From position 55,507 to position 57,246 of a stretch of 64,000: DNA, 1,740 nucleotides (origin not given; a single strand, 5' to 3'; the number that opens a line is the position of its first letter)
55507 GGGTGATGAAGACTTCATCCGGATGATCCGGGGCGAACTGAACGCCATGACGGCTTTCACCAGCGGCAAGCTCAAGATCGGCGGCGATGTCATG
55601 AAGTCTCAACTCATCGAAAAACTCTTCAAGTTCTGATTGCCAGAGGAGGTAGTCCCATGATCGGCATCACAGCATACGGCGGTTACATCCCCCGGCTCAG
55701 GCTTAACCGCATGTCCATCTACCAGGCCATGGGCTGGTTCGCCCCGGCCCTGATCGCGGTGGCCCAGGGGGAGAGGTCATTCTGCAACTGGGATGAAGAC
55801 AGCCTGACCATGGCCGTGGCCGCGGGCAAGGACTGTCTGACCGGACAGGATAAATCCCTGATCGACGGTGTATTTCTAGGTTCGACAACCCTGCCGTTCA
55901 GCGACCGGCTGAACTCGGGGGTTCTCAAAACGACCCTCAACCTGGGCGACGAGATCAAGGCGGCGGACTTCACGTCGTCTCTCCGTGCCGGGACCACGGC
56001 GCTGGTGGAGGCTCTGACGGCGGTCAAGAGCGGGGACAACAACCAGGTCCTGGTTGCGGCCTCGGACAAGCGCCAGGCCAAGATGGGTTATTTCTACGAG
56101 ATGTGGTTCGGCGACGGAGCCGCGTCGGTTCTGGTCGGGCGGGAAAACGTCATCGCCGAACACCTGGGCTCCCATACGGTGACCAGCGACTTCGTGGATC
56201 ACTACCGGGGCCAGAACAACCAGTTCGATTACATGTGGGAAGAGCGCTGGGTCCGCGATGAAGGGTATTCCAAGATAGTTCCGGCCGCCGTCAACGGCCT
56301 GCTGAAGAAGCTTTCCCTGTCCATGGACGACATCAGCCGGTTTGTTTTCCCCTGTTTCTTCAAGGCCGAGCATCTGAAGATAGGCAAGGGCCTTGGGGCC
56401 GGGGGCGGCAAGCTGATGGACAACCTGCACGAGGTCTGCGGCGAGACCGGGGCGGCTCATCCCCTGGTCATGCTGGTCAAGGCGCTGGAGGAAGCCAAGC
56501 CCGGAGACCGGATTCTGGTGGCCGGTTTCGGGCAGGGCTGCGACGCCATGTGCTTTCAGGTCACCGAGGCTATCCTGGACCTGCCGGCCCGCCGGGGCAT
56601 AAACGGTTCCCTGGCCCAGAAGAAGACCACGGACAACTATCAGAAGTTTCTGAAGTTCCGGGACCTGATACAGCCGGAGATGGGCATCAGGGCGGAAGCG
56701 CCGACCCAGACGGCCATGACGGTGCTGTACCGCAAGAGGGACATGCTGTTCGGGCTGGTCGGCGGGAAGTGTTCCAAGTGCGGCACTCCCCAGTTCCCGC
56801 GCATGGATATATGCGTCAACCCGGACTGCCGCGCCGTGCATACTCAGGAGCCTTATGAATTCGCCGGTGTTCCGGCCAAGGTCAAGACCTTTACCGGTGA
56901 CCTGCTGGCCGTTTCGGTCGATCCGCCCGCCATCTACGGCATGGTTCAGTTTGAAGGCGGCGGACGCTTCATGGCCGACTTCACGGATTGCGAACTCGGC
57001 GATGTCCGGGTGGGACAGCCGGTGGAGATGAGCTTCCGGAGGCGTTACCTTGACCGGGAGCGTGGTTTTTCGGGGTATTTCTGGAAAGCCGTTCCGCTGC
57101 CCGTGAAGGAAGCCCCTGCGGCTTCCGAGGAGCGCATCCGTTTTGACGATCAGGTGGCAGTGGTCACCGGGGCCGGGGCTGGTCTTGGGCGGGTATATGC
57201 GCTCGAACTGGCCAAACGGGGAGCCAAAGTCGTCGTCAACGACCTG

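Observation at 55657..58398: Four-domain fusion in which the HMG-CoA-synthase-like domain appears to have lost its Glu/Cys/His catalytic residues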

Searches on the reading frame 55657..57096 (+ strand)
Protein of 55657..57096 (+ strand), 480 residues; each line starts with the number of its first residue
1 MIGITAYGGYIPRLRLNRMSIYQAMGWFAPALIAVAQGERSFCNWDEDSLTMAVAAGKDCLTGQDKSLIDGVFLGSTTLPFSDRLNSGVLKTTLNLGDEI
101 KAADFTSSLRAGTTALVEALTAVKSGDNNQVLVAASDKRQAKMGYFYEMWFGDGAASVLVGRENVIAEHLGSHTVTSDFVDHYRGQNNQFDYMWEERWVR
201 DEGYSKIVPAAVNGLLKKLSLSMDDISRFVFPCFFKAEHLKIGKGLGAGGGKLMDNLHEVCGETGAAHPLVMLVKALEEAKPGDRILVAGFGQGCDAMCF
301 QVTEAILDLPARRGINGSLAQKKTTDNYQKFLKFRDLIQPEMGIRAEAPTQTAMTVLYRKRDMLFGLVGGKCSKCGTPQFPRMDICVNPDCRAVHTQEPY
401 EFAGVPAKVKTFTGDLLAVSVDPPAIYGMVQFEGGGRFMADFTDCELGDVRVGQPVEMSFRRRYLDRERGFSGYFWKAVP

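Call 5: search_solved_structures(query=window:55657-56865:+, max_evalue=0.01, show_alignments=3)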
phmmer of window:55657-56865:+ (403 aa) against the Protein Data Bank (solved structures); distinct sequences matched with E-value up to 0.01: 13.
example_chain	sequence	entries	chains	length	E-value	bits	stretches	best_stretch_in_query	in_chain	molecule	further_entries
9skh_A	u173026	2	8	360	2.1e-35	125.6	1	2-334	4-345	2,4-diacetylphloroglucinol biosynthesis protein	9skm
5m3k_A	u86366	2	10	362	6.1e-29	104.3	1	2-313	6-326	PhlA | Hydroxymethylglutaryl-CoA synthase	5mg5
9vbo_A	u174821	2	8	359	4.8e-25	91.5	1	2-307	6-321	3-oxoacyl-[acyl-carrier-protein (ACP)] synthase III, C-terminal domain protein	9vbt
6esq_I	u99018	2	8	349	3.6e-24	88.6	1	2-338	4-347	HydroxyMethylGlutaryl-CoA synthase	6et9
1xpk_A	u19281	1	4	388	9.5e-06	28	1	2-232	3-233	3-hydroxy-3-methylglutaryl CoA synthase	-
1tvz_A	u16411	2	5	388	9.6e-06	27.9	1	2-232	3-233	3-hydroxy-3-methylglutaryl-CoA synthase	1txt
1xpl_A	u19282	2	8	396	1e-05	27.9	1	2-232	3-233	3-hydroxy-3-methylglutaryl CoA synthase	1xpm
3leh_A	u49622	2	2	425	1.7e-05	27.1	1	42-235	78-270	Putative hydroxymethylglutaryl-CoA synthase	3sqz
1x9e_A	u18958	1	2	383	0.00071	21.8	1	3-190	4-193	HMG-CoA synthase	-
3v4n_A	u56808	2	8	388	0.00074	21.7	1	3-190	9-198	HMG-CoA synthase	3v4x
1ysl_A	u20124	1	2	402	0.00079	21.6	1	3-190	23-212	HMG-CoA synthase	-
2hdb_A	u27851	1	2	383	0.00099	21.3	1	3-190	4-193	HMG-CoA synthase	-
6r3e_A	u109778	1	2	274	0.0078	18.4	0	134-167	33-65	DNA (cytosine-5)-methyltransferase 3B,DNA (cytosine-5)-methyltransferase 3B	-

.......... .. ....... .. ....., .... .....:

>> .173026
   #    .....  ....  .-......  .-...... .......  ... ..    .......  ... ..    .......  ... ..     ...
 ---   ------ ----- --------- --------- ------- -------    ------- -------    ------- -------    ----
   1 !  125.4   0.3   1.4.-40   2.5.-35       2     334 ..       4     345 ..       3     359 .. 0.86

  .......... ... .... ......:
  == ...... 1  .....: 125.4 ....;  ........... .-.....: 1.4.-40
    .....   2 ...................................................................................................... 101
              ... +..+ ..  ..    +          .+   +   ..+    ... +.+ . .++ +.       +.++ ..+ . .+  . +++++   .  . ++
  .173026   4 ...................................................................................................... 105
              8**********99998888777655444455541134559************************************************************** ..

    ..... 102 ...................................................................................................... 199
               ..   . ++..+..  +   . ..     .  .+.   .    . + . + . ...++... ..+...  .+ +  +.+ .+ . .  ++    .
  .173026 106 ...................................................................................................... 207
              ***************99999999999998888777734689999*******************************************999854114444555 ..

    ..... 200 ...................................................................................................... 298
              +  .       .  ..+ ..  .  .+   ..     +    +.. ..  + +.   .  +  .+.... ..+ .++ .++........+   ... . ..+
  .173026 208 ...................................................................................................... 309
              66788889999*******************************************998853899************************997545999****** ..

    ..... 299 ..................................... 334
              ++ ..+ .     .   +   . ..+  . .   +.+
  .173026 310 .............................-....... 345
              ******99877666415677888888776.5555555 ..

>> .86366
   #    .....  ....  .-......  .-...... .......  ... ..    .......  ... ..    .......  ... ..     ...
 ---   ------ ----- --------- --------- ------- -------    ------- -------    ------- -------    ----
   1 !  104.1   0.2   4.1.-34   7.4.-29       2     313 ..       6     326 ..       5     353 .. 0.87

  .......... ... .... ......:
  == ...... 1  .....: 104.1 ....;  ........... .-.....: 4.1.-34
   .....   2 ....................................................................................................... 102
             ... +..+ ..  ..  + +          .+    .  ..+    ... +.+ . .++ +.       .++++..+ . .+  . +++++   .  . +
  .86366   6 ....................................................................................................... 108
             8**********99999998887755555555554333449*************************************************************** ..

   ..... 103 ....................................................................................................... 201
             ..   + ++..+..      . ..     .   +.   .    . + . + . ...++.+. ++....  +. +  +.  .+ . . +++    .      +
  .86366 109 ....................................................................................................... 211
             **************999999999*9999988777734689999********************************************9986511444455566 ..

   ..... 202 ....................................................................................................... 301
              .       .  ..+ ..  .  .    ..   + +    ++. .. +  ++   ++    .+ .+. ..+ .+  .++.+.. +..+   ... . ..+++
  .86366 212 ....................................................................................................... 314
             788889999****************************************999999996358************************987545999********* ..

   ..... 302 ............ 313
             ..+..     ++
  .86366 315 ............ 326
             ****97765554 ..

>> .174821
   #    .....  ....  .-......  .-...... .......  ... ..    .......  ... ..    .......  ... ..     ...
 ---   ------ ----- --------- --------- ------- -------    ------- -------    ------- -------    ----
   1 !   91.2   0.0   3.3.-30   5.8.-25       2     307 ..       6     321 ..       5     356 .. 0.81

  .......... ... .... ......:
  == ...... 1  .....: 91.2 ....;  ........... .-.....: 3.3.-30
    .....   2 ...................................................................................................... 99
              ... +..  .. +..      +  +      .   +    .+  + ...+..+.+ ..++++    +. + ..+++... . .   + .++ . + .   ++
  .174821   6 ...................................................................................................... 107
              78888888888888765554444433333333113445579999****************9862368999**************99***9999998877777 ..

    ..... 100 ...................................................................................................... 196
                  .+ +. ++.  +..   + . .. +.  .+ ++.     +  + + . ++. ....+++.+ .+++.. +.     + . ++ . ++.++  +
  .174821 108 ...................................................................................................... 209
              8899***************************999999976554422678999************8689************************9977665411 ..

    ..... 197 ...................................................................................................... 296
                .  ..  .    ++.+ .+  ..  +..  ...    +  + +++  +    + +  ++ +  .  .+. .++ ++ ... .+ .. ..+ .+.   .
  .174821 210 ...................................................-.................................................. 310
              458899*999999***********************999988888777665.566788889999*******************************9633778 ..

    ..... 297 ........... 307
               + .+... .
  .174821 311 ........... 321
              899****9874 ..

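Call 6: search_solved_structures(query=window:55657-56691:+, max_evalue=0.001, show_alignments=5)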
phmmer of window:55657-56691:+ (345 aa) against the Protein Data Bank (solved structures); distinct sequences matched with E-value up to 0.001: 12.
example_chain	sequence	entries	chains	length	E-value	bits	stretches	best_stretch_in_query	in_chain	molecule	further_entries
9skh_A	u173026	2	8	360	2.2e-35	125.6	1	2-333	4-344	2,4-diacetylphloroglucinol biosynthesis protein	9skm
5m3k_A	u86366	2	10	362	5.2e-29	104.7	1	2-312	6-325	PhlA | Hydroxymethylglutaryl-CoA synthase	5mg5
9vbo_A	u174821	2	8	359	4.3e-25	91.8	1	2-307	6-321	3-oxoacyl-[acyl-carrier-protein (ACP)] synthase III, C-terminal domain protein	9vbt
6esq_I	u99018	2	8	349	3e-24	89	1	2-338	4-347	HydroxyMethylGlutaryl-CoA synthase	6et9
1xpk_A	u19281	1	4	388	8.1e-06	28.5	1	2-232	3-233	3-hydroxy-3-methylglutaryl CoA synthase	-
1tvz_A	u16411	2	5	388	8.2e-06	28.4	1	2-232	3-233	3-hydroxy-3-methylglutaryl-CoA synthase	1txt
1xpl_A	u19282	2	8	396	8.6e-06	28.4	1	2-232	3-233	3-hydroxy-3-methylglutaryl CoA synthase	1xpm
3leh_A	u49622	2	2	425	1.4e-05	27.7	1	42-235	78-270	Putative hydroxymethylglutaryl-CoA synthase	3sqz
1x9e_A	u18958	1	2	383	0.00058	22.3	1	3-190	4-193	HMG-CoA synthase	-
3v4n_A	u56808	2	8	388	0.00061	22.3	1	3-190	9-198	HMG-CoA synthase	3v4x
1ysl_A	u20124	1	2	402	0.00065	22.2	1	3-190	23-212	HMG-CoA synthase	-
2hdb_A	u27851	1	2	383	0.00082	21.9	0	3-190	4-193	HMG-CoA synthase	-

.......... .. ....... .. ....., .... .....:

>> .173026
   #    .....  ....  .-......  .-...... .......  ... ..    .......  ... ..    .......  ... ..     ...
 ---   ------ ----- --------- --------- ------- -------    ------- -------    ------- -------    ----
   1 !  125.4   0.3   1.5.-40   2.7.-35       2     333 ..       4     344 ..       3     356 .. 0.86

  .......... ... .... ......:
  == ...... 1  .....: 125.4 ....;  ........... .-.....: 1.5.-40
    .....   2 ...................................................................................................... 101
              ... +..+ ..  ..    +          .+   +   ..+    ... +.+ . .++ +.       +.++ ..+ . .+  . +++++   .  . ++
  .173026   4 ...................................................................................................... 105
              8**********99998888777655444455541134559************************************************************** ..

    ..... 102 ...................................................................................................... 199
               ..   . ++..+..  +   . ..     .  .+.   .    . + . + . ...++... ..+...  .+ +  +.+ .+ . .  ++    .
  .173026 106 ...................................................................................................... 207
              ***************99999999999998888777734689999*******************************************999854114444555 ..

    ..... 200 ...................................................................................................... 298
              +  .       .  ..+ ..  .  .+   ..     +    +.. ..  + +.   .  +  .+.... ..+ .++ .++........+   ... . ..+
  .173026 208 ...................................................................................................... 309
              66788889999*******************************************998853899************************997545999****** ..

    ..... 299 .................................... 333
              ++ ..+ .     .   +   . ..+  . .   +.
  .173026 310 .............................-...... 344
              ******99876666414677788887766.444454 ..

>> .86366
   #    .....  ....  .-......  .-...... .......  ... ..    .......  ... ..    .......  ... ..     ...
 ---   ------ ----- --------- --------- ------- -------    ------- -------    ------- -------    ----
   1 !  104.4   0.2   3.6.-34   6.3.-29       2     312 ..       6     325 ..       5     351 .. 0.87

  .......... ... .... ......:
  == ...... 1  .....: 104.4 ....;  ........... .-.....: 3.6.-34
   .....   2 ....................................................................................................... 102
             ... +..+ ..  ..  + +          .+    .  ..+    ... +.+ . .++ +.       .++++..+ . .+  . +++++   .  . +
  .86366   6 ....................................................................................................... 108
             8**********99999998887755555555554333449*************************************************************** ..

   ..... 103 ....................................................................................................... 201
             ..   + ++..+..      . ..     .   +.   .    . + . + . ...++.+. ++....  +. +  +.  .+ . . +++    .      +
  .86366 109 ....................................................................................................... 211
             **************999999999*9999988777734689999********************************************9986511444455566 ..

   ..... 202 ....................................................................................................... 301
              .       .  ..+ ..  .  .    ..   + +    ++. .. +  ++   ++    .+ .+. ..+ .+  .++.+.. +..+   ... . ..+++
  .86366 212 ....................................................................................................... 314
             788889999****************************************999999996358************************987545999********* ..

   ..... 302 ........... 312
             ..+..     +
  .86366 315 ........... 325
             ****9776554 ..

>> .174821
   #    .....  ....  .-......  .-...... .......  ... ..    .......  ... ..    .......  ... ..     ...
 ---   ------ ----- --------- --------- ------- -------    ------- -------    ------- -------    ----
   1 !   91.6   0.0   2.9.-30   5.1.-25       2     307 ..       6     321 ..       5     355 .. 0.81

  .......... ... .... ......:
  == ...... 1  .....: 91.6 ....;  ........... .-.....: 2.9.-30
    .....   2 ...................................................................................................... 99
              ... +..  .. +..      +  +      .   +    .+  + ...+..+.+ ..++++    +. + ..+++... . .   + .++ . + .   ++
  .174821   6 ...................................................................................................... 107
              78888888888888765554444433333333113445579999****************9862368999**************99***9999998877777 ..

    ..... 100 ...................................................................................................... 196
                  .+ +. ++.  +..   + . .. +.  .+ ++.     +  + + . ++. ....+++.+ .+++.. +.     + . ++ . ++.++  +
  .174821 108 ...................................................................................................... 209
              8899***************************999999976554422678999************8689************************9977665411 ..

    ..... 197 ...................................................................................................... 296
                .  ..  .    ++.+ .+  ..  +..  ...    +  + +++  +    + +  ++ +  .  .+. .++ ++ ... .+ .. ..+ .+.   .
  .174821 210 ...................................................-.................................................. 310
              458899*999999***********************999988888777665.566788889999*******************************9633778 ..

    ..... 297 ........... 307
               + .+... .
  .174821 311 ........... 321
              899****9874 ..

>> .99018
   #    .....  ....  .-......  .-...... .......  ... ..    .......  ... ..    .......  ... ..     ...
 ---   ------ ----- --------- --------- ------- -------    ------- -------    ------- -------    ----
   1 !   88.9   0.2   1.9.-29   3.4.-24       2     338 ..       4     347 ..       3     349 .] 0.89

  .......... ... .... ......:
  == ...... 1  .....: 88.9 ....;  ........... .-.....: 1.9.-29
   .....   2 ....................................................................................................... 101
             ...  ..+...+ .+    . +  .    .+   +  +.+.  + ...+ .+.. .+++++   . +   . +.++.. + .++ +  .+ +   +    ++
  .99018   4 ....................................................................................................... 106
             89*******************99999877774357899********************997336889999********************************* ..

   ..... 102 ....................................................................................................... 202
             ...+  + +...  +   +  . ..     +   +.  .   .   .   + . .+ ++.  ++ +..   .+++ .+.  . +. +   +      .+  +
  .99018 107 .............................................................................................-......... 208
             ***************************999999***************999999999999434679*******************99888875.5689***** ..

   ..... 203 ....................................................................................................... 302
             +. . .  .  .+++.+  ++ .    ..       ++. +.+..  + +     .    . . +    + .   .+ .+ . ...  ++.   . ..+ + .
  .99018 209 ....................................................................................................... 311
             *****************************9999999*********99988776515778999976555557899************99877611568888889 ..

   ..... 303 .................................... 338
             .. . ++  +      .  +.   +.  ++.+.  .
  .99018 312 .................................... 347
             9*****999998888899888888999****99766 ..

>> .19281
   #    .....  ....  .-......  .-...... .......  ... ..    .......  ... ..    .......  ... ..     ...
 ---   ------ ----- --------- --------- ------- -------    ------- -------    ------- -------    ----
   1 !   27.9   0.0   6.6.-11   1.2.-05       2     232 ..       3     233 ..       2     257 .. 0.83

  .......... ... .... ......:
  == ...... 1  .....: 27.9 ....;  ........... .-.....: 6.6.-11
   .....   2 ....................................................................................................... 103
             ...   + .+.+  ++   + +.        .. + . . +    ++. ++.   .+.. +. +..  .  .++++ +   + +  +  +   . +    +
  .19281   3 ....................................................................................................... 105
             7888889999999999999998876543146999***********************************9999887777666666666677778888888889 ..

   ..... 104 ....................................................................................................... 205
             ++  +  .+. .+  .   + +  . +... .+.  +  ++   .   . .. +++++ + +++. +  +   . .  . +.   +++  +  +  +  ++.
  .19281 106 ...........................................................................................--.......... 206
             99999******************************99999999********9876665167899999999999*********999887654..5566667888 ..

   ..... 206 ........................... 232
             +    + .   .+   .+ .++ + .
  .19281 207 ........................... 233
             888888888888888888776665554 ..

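Call 20: search_protein_representatives(protein=window:55657-56691:+)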
Query: 345 residues. Proteins with E-value up to 0.001 (for the whole library): 2400; up to 1e-10: 1511; up to 1e-30: 416. The best 150 are listed.
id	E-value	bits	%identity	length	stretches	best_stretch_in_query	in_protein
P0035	2.9e-164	562.5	71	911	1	1-345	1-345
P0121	1.5e-154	530.6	67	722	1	1-345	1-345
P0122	2.8e-140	483.7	60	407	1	1-345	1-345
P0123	8.8e-133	459.1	62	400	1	1-306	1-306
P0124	1.3e-131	455.3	56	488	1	1-345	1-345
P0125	1.4e-130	451.8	58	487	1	1-345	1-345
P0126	1.5e-113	395.8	61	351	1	7-314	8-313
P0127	1.3e-109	382.9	67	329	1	1-252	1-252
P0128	1.2e-107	376.4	51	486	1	1-345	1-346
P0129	4.6e-101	354.8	47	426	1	1-345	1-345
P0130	3.5e-92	325.6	47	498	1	1-343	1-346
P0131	7.8e-90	317.9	45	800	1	2-345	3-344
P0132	1.3e-88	313.8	46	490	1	2-345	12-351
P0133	2.9e-85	302.8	43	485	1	1-345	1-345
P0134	1.0e-84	301.0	44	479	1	2-345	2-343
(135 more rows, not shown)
